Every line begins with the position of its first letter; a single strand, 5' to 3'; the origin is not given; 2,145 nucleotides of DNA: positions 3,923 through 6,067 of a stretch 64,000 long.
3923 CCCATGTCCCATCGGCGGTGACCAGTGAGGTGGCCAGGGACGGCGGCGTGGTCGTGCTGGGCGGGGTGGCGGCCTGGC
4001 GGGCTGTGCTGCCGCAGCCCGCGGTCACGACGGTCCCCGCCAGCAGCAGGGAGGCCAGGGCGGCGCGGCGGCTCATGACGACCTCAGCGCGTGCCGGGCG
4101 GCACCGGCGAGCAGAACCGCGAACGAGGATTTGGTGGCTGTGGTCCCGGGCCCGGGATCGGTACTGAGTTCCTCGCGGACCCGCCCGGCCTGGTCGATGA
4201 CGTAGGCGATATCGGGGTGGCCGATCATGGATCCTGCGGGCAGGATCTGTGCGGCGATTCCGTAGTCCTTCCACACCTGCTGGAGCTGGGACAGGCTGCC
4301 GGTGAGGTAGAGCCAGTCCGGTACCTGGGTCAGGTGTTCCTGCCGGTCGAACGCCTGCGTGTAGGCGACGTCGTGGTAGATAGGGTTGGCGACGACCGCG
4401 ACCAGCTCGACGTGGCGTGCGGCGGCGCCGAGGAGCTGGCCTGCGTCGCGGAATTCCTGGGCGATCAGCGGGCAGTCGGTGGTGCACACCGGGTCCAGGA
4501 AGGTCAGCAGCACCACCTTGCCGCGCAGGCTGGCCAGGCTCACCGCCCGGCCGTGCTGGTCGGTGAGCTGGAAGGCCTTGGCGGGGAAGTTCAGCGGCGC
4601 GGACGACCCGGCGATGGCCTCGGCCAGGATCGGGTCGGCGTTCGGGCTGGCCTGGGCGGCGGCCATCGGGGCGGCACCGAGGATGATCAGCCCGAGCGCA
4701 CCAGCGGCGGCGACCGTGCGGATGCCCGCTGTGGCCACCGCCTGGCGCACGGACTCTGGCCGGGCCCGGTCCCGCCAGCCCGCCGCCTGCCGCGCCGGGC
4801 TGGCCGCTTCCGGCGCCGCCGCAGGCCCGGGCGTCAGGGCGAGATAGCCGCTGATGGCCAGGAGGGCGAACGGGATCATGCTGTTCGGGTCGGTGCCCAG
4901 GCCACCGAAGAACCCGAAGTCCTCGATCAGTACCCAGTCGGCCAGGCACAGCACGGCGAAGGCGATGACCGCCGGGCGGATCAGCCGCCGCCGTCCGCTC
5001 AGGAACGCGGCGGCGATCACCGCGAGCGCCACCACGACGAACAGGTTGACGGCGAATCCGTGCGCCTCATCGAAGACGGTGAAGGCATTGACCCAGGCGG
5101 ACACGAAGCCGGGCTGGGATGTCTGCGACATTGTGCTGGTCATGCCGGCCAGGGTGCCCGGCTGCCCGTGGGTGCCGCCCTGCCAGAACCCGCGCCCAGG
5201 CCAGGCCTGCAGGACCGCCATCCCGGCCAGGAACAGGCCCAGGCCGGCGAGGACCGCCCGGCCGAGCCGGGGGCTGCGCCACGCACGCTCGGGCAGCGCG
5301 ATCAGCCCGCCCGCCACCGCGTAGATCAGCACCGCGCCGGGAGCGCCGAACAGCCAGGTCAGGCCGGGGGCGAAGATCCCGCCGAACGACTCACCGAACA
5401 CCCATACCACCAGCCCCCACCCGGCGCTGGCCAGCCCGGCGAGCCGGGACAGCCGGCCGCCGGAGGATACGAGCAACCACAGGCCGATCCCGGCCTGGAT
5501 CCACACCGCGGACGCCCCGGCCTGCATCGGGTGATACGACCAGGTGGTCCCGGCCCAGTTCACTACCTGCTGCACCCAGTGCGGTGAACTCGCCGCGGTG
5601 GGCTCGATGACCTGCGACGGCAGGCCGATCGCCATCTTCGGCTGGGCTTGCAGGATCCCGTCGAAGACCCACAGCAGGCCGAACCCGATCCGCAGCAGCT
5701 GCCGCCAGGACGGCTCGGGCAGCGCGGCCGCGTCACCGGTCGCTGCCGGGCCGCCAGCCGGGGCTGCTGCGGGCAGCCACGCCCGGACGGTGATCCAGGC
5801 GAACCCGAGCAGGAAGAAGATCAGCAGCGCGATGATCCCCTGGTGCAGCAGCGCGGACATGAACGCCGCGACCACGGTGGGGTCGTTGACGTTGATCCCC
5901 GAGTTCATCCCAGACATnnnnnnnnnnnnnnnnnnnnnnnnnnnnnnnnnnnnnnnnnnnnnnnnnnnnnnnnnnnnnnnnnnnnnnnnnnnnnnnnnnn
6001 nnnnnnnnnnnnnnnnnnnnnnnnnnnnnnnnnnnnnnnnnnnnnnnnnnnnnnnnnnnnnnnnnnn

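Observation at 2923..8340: Translationally coupled operon: Cu-type P1B ATPase -> polytopic membrane::SCO fusion -> BNR beta-propeller lipoprotein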

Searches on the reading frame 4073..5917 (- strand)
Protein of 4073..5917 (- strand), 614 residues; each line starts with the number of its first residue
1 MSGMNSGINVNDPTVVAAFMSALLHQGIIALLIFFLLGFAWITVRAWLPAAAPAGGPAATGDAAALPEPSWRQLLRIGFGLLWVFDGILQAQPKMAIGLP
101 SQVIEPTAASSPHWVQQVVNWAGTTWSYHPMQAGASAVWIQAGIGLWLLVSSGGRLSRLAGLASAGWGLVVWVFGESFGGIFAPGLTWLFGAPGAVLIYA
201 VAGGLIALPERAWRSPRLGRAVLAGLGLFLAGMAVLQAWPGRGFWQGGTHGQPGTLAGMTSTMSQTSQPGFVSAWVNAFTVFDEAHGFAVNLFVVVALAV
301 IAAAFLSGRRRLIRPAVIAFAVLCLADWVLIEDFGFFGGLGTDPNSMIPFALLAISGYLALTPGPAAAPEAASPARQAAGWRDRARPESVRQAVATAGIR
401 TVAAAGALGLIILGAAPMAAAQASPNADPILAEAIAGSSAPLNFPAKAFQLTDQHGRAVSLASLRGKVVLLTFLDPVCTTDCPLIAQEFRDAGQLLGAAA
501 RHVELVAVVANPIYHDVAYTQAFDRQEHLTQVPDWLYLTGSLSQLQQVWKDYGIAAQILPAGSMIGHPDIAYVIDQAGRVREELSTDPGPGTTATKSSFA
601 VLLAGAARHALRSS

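Call 5: search_protein_families(library=pfam, proteins=[window:4073-5917:-], max_evalue=0.01)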
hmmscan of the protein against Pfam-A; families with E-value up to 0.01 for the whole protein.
window:4073-5917:- (614 aa): 3 families
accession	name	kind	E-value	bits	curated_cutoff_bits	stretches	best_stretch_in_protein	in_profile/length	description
PF02630.20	SCO1-SenC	-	2.7e-12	47.2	22.8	1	447-580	2-134/134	SCO1/SenC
PF00578.27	AhpC-TSA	-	2.5e-08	34.3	26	1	445-581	4-122/124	AhpC/TSA family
PF08534.16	Redoxin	-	5e-05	23.6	26.6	1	445-582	5-130/148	Redoxin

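Call 6: search_protein_families(library=ncbifam, proteins=[window:4073-5917:-], max_evalue=0.01)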
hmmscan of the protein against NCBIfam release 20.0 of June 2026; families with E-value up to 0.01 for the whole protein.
window:4073-5917:- (614 aa): 1 family
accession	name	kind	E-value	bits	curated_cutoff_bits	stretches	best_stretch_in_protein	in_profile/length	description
NF006960.0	PRK09437.1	equivalog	0.00013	21.9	140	1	446-499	10-63/156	thioredoxin-dependent thiol peroxidase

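Call 8: find_homologous_proteins(query=window:4073-5917:-, max_evalue=0.00001)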
Query window:4073-5917:- (614 aa): 6600 proteins with E <= 0.00001 among 8000 candidates; the best 120 are listed.
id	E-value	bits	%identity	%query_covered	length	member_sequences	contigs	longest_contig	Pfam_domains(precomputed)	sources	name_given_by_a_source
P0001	0.0e+0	1344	100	100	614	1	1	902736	PF02630.21,PF00578.28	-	-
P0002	0.0e+0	1258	94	100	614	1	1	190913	PF02630.21,PF00578.28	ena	-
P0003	0.0e+0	1140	85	100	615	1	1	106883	PF02630.21,PF00578.28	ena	-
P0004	0.0e+0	1139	85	100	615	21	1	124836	PF02630.21,PF00578.28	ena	-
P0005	0.0e+0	1135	84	100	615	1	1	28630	PF02630.21,PF00578.28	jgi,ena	-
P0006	0.0e+0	1134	84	100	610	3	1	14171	PF08534.17,PF02630.21,PF00578.28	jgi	jgi:cytochrome oxidase Cu insertion factor (SCO1/SenC/PrrC family)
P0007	0.0e+0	1133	83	100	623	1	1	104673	PF02630.21,PF00578.28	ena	-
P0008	0.0e+0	1133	85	100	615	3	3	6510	PF08534.17,PF02630.21,PF00578.28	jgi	jgi:cytochrome oxidase Cu insertion factor (SCO1/SenC/PrrC family)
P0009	0.0e+0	1132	84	100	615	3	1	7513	PF02630.21,PF00578.28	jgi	jgi:cytochrome oxidase Cu insertion factor (SCO1/SenC/PrrC family)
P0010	0.0e+0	1130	84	100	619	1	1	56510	PF02630.21,PF00578.28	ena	-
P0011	0.0e+0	1130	84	100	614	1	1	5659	PF02630.21,PF00578.28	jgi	jgi:cytochrome oxidase Cu insertion factor (SCO1/SenC/PrrC family)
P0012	0.0e+0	1130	84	100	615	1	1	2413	PF02630.21,PF00578.28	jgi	jgi:cytochrome oxidase Cu insertion factor (SCO1/SenC/PrrC family)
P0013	0.0e+0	1129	84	100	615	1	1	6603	PF08534.17,PF02630.21,PF00578.28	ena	-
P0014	0.0e+0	1129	84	100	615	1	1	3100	PF02630.21,PF00578.28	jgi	jgi:cytochrome oxidase Cu insertion factor (SCO1/SenC/PrrC family)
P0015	0.0e+0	1129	85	99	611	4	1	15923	PF02630.21,PF00578.28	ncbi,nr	ncbi:MAG TPA: SCO family protein [Streptosporangiaceae bacterium]|nr:SCO family protein [Streptospor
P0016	0.0e+0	1129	84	100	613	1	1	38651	PF08534.17,PF02630.21,PF00578.28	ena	-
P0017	0.0e+0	1129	83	100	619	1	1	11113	PF02630.21,PF00578.28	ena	-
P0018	0.0e+0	1127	83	100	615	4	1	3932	PF02630.21,PF00578.28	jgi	jgi:cytochrome oxidase Cu insertion factor (SCO1/SenC/PrrC family)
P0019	0.0e+0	1127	85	100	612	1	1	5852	PF02630.21,PF00578.28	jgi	jgi:cytochrome oxidase Cu insertion factor (SCO1/SenC/PrrC family)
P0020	0.0e+0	1127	84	100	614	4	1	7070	PF02630.21,PF00578.28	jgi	jgi:cytochrome oxidase Cu insertion factor (SCO1/SenC/PrrC family)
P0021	0.0e+0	1127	84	100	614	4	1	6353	PF02630.21,PF00578.28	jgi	jgi:cytochrome oxidase Cu insertion factor (SCO1/SenC/PrrC family)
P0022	0.0e+0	1127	85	100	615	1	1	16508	PF02630.21,PF00578.28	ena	-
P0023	0.0e+0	1127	84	100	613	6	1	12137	PF02630.21,PF00578.28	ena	-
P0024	0.0e+0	1127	84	100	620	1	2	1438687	PF02630.21,PF00578.28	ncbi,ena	-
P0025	0.0e+0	1126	84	100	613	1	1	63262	PF08534.17,PF02630.21,PF00578.28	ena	-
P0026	0.0e+0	1126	85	100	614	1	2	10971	PF02630.21,PF00578.28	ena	-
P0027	0.0e+0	1126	85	100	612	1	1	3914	PF02630.21,PF00578.28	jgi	jgi:cytochrome oxidase Cu insertion factor (SCO1/SenC/PrrC family)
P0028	0.0e+0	1126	84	100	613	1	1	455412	PF08534.17,PF02630.21,PF00578.28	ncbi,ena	-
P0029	0.0e+0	1126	84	100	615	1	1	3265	PF08534.17,PF02630.21,PF00578.28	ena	-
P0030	0.0e+0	1125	84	100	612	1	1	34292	PF02630.21,PF00578.28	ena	-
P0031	0.0e+0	1124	84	100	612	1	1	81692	PF02630.21,PF00578.28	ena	-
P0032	0.0e+0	1124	84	100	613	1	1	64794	PF02630.21,PF00578.28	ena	-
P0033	0.0e+0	1124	84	100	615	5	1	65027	PF02630.21,PF00578.28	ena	-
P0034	0.0e+0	1124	83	100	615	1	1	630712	PF02630.21,PF00578.28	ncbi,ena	-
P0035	0.0e+0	1123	84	100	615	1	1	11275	PF08534.17,PF02630.21,PF00578.28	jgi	jgi:cytochrome oxidase Cu insertion factor (SCO1/SenC/PrrC family)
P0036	0.0e+0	1123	83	100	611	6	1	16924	PF02630.21,PF00578.28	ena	-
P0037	0.0e+0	1123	84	100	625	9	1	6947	PF02630.21,PF00578.28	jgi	jgi:cytochrome oxidase Cu insertion factor (SCO1/SenC/PrrC family)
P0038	0.0e+0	1123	83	100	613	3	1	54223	PF02630.21,PF00578.28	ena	-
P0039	0.0e+0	1122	83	100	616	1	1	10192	PF02630.21,PF00578.28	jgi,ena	-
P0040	0.0e+0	1122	84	100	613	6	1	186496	PF02630.21,PF00578.28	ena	-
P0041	0.0e+0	1121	83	100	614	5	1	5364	PF02630.21,PF00578.28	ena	-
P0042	0.0e+0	1120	83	100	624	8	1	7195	PF02630.21,PF00578.28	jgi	-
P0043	0.0e+0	1120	85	99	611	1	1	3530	PF02630.21,PF00578.28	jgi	jgi:cytochrome oxidase Cu insertion factor (SCO1/SenC/PrrC family)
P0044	0.0e+0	1120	82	100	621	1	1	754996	PF02630.21,PF00578.28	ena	-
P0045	0.0e+0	1119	83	100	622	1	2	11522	PF02630.21,PF00578.28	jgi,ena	-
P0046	0.0e+0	1118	83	100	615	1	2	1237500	PF02630.21,PF00578.28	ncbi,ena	ncbi:MAG: SCO family protein [Streptosporangiaceae bacterium]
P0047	0.0e+0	1118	83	100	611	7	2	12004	PF02630.21,PF00578.28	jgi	jgi:cytochrome oxidase Cu insertion factor (SCO1/SenC/PrrC family)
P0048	0.0e+0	1117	83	100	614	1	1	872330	PF02630.21,PF00578.28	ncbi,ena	-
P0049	0.0e+0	1115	83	100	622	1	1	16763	PF02630.21,PF00578.28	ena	-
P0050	0.0e+0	1115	82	100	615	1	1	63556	PF02630.21,PF00578.28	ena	-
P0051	0.0e+0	1115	83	100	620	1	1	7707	PF02630.21,PF00578.28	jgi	jgi:cytochrome oxidase Cu insertion factor (SCO1/SenC/PrrC family)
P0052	0.0e+0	1115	83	100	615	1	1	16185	PF02630.21,PF00578.28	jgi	jgi:cytochrome oxidase Cu insertion factor (SCO1/SenC/PrrC family)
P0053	0.0e+0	1114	82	100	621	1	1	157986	PF02630.21,PF00578.28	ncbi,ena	-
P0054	0.0e+0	1114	82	100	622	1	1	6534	PF02630.21,PF00578.28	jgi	jgi:cytochrome oxidase Cu insertion factor (SCO1/SenC/PrrC family)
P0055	0.0e+0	1114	81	100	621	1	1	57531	PF02630.21,PF00578.28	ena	-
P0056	0.0e+0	1114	82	100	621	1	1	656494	PF02630.21,PF00578.28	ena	-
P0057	0.0e+0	1113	83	100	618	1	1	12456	PF08534.17,PF02630.21,PF00578.28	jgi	jgi:cytochrome oxidase Cu insertion factor (SCO1/SenC/PrrC family)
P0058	0.0e+0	1112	83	100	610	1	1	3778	PF02630.21,PF00578.28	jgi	jgi:cytochrome oxidase Cu insertion factor (SCO1/SenC/PrrC family)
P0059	0.0e+0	1111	82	100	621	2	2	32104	PF02630.21,PF00578.28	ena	-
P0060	0.0e+0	1110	82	100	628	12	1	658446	PF02630.21,PF00578.28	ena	-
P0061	0.0e+0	1109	82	100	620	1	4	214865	PF02630.21,PF00578.28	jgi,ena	-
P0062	0.0e+0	1108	82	100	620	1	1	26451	PF02630.21,PF00578.28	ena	-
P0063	0.0e+0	1107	82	100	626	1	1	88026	PF02630.21,PF00578.28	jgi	jgi:cytochrome oxidase Cu insertion factor (SCO1/SenC/PrrC family)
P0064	0.0e+0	1107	82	100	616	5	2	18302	PF02630.21,PF00578.28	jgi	jgi:cytochrome oxidase Cu insertion factor (SCO1/SenC/PrrC family)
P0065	0.0e+0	1107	81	100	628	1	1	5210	PF02630.21,PF00578.28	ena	-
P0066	0.0e+0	1105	83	100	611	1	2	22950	PF08534.17,PF02630.21,PF00578.28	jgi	jgi:cytochrome oxidase Cu insertion factor (SCO1/SenC/PrrC family)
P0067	0.0e+0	1105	80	100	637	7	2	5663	PF02630.21,PF00578.28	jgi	jgi:cytochrome oxidase Cu insertion factor (SCO1/SenC/PrrC family)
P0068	0.0e+0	1105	82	100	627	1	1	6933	PF02630.21,PF00578.28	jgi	jgi:cytochrome oxidase Cu insertion factor (SCO1/SenC/PrrC family)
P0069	0.0e+0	1104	82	100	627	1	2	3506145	PF02630.21,PF00578.28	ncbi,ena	-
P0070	0.0e+0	1104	82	100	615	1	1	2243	PF02630.21,PF00578.28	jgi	jgi:cytochrome oxidase Cu insertion factor (SCO1/SenC/PrrC family)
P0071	0.0e+0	1104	82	100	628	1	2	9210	PF02630.21,PF00578.28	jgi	jgi:cytochrome oxidase Cu insertion factor (SCO1/SenC/PrrC family)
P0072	0.0e+0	1103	81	100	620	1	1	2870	PF02630.21,PF00578.28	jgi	jgi:cytochrome oxidase Cu insertion factor (SCO1/SenC/PrrC family)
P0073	0.0e+0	1103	81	100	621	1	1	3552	PF02630.21,PF00578.28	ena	-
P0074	0.0e+0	1102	81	100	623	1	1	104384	PF02630.21,PF00578.28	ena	-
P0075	0.0e+0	1102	82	100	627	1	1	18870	PF02630.21,PF00578.28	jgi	jgi:cytochrome oxidase Cu insertion factor (SCO1/SenC/PrrC family)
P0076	0.0e+0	1101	81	100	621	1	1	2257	PF02630.21,PF00578.28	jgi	-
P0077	0.0e+0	1101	81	100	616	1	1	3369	PF02630.21,PF00578.28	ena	-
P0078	0.0e+0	1101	81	100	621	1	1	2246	PF02630.21,PF00578.28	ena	-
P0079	0.0e+0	1101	81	100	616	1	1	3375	PF02630.21,PF00578.28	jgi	jgi:cytochrome oxidase Cu insertion factor (SCO1/SenC/PrrC family)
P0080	0.0e+0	1100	81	100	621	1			PF02630.21,PF00578.28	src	-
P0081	0.0e+0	1100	81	100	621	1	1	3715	PF02630.21,PF00578.28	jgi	-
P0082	0.0e+0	1100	81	100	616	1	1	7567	PF02630.21,PF00578.28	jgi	jgi:cytochrome oxidase Cu insertion factor (SCO1/SenC/PrrC family)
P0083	0.0e+0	1099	81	100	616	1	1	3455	PF02630.21,PF00578.28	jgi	jgi:cytochrome oxidase Cu insertion factor (SCO1/SenC/PrrC family)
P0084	0.0e+0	1099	81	100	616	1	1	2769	PF02630.21,PF00578.28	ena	-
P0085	0.0e+0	1099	81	100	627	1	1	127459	PF02630.21,PF00578.28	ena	-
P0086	0.0e+0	1099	81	100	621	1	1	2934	PF02630.21,PF00578.28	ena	-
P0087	0.0e+0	1099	81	100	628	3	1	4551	PF02630.21,PF00578.28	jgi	jgi:cytochrome oxidase Cu insertion factor (SCO1/SenC/PrrC family)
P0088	0.0e+0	1098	81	100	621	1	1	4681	PF02630.21,PF00578.28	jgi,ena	-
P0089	0.0e+0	1098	82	100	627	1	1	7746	PF02630.21,PF00578.28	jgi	jgi:cytochrome oxidase Cu insertion factor (SCO1/SenC/PrrC family)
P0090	0.0e+0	1098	81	100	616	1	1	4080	PF02630.21,PF00578.28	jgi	jgi:cytochrome oxidase Cu insertion factor (SCO1/SenC/PrrC family)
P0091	0.0e+0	1098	81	100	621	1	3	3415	PF02630.21,PF00578.28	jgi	-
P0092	0.0e+0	1098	81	100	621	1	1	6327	PF02630.21,PF00578.28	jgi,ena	-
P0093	0.0e+0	1097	81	100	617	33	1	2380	PF02630.21,PF00578.28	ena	-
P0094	0.0e+0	1097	81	100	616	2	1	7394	PF02630.21,PF00578.28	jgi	jgi:cytochrome oxidase Cu insertion factor (SCO1/SenC/PrrC family)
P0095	0.0e+0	1097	81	100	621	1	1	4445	PF02630.21,PF00578.28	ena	-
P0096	0.0e+0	1097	81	100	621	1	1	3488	PF02630.21,PF00578.28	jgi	-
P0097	0.0e+0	1097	81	100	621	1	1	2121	PF02630.21,PF00578.28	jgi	-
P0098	0.0e+0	1097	81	100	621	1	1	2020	PF02630.21,PF00578.28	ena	-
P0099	0.0e+0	1097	81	100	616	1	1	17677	PF02630.21,PF00578.28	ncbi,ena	-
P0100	0.0e+0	1097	81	100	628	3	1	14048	PF02630.21,PF00578.28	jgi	jgi:cytochrome oxidase Cu insertion factor (SCO1/SenC/PrrC family)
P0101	0.0e+0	1097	81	100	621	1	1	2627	PF02630.21,PF00578.28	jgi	-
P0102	0.0e+0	1097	81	100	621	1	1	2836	PF02630.21,PF00578.28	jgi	-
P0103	0.0e+0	1097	81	100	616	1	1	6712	PF02630.21,PF00578.28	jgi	jgi:cytochrome oxidase Cu insertion factor (SCO1/SenC/PrrC family)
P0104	0.0e+0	1096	81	100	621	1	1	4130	PF02630.21,PF00578.28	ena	-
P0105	0.0e+0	1096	81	100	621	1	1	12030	PF02630.21,PF00578.28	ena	-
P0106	0.0e+0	1096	80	100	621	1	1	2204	PF02630.21,PF00578.28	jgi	-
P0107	0.0e+0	1096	81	100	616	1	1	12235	PF02630.21,PF00578.28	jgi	jgi:cytochrome oxidase Cu insertion factor (SCO1/SenC/PrrC family)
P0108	0.0e+0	1096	80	100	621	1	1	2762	PF02630.21,PF00578.28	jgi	-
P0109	0.0e+0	1096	81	100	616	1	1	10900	PF02630.21,PF00578.28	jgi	jgi:cytochrome oxidase Cu insertion factor (SCO1/SenC/PrrC family)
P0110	0.0e+0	1096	80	100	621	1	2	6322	PF02630.21,PF00578.28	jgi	-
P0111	0.0e+0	1096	80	100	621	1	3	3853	PF02630.21,PF00578.28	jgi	-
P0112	0.0e+0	1096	81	100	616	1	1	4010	PF02630.21,PF00578.28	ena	-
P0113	0.0e+0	1095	81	100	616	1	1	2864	PF02630.21,PF00578.28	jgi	jgi:cytochrome oxidase Cu insertion factor (SCO1/SenC/PrrC family)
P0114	0.0e+0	1095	81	100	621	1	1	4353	PF02630.21,PF00578.28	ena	-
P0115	0.0e+0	1095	81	100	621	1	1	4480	PF02630.21,PF00578.28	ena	-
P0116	0.0e+0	1095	80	100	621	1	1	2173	PF02630.21,PF00578.28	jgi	-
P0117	0.0e+0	1095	81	100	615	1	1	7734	PF02630.21,PF00578.28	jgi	jgi:cytochrome oxidase Cu insertion factor (SCO1/SenC/PrrC family)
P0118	0.0e+0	1095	80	100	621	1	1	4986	PF02630.21,PF00578.28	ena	-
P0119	0.0e+0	1095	82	100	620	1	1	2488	PF02630.21,PF00578.28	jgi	jgi:cytochrome oxidase Cu insertion factor (SCO1/SenC/PrrC family)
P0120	0.0e+0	1094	82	100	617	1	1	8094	PF02630.21,PF00578.28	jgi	jgi:cytochrome oxidase Cu insertion factor (SCO1/SenC/PrrC family)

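Call 10: find_related_loci(query=window:4073-5917:-, collection=genome_contigs, flank=10000)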
Query window:4073-5917:- (614 aa) in genome_contigs; peptide patterns used: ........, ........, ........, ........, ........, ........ (x = any residue, [..] = any of these).
600 stretches matched a pattern (row limit reached: there are more); 552 encode a relative of the query (tblastn E <= 1e-3); the best 80 are kept; 80 distinct loci.
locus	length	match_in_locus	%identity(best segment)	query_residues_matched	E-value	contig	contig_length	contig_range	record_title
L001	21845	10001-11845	83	1-614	0e+0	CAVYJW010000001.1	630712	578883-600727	MAG: uncultured Actinomycetes bacterium isolate MFD05580.bin.2.4 genome assembly, contig: contig_14798, whole genome sho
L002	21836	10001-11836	84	1-612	0e+0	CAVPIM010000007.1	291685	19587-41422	MAG: uncultured Actinomycetes bacterium isolate MFD00008.bin.2.138 genome assembly, contig: contig_2789, whole genome sh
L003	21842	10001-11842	83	1-614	0e+0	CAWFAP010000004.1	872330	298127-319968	MAG: uncultured Actinomycetes bacterium isolate MFD01213.bin.1.50 genome assembly, contig: contig_18936, whole genome sh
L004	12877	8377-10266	81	1-614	0e+0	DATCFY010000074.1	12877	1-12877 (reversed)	MAG TPA_asm: Streptosporangiaceae bacterium isolate SMAG_U7792 k141_312707, whole genome shotgun sequence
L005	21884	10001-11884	81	1-614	0e+0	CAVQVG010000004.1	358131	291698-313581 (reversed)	MAG: uncultured Actinomycetes bacterium isolate MFD10064.bin.1.15 genome assembly, contig: contig_16334, whole genome sh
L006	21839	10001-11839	84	1-614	0e+0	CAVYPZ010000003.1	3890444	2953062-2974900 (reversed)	MAG: uncultured Actinomycetes bacterium isolate MFD05512.bin.1.277 genome assembly, contig: contig_2045, whole genome sh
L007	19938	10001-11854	84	1-612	0e+0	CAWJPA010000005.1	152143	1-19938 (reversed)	MAG: uncultured Actinomycetota bacterium isolate MFD04463.bin.1.235 genome assembly, contig: contig_39015, whole genome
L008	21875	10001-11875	81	1-614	0e+0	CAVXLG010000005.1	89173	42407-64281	MAG: uncultured Actinomycetes bacterium isolate MFD00731.bin.2.112 genome assembly, contig: contig_38515, whole genome s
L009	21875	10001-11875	80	1-612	0e+0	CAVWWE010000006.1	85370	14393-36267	MAG: uncultured Actinomycetes bacterium isolate MFD09603.bin.2.99 genome assembly, contig: contig_19651, whole genome sh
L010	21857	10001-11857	81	1-614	0e+0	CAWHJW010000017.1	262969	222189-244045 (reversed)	MAG: uncultured Actinomycetes bacterium isolate MFD01872.bin.1.210 genome assembly, contig: contig_70399, whole genome s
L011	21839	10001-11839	82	1-611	0e+0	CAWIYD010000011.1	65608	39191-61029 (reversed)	MAG: uncultured Actinomycetes bacterium isolate MFD05705.bin.3.107 genome assembly, contig: contig_26207, whole genome s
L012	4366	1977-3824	81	1-614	0e+0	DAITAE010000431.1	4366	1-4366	MAG TPA_asm: Streptosporangiaceae bacterium isolate CTOTU27891 NODE_4898_length_4366_cov_6.261424, whole genome shotgun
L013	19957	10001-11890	78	1-614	0e+0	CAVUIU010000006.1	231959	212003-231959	MAG: uncultured Actinomycetes bacterium isolate MFD01872.bin.1.40 genome assembly, contig: contig_138105, whole genome s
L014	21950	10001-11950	75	1-614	0e+0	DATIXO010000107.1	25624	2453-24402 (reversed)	MAG TPA_asm: Streptosporangiaceae bacterium isolate SMAG_U15251 k141_4313062, whole genome shotgun sequence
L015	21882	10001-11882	82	1-614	0e+0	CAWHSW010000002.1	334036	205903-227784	MAG: uncultured Actinomycetes bacterium isolate MFD03399.bin.2.101 genome assembly, contig: contig_1031, whole genome sh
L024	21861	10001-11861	79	1-614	0e+0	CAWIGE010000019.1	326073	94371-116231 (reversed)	MAG: uncultured Actinomycetes bacterium isolate MFD09603.bin.2.193 genome assembly, contig: contig_9091, whole genome sh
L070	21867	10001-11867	73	1-614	0e+0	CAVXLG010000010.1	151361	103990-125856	MAG: uncultured Actinomycetes bacterium isolate MFD00731.bin.2.112 genome assembly, contig: contig_42555, whole genome s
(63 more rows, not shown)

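Call 20: search_solved_structures(query=window:4073-5917:-, max_evalue=1)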
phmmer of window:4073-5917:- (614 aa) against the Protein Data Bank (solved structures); distinct sequences matched with E-value up to 1: 12.
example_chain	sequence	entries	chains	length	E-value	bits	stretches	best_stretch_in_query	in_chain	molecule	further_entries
4hde_A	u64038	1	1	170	3.2e-08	36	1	440-585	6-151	SCO1/SenC family lipoprotein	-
1xzo_A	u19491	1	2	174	4.7e-07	32.1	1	440-583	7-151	Hypothetical protein ypmQ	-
1on4_A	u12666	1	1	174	4.8e-07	32.1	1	440-583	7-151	Sco1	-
4wbj_A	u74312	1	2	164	2.3e-06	29.8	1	448-582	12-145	Blr1131 protein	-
4wbr_D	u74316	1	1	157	2.7e-06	29.6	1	448-582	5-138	Blr1131 protein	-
4txo_D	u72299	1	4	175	4.1e-05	25.7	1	448-582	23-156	Blr1131 protein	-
2l5o_A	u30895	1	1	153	0.0011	21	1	446-503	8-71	Putative thioredoxin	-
2ywn_A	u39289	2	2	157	0.013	17.5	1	446-588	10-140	Peroxiredoxin-like protein | Peroxiredoxin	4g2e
3me7_A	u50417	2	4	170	0.11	14.4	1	450-575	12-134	Putative uncharacterized protein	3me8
2ls5_A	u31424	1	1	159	0.26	13.2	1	446-487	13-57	Uncharacterized protein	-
2rli_A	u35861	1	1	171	0.39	12.6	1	449-556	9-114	SCO2 protein homolog, mitochondrial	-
3c71_A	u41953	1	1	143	0.84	11.5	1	446-507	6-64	Thiol-disulfide oxidoreductase resA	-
